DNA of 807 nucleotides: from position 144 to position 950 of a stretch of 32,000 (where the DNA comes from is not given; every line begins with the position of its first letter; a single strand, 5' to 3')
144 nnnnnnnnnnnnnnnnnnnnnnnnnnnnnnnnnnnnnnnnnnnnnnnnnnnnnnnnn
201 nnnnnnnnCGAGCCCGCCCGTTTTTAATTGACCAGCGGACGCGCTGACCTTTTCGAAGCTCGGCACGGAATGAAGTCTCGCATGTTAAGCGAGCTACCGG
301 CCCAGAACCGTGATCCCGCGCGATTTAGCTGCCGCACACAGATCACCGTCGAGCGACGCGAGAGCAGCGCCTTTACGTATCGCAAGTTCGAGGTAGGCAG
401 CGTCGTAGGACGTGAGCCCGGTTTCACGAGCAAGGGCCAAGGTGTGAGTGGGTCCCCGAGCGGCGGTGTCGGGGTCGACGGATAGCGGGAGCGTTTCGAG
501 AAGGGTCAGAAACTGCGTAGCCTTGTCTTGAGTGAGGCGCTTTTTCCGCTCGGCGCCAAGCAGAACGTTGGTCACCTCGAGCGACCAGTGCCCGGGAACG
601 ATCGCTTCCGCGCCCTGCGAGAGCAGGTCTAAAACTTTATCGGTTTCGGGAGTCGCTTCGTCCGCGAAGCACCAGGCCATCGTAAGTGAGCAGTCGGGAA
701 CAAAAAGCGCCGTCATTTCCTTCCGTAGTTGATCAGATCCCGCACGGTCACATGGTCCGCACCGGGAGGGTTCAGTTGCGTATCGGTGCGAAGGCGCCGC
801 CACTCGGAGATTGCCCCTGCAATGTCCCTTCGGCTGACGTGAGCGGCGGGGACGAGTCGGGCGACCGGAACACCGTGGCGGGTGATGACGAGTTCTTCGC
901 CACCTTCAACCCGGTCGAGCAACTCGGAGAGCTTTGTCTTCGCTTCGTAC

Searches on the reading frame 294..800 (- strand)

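Call 26: search_protein_families(library=pfam, proteins=[window:294-800:-], max_evalue=0.01)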
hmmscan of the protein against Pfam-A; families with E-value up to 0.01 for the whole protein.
window:294-800:- (168 aa): 1 family
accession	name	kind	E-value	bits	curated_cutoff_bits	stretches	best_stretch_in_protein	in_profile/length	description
PF01850.27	PIN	-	3.5e-07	31.3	23.6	1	48-159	13-119/120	PIN domain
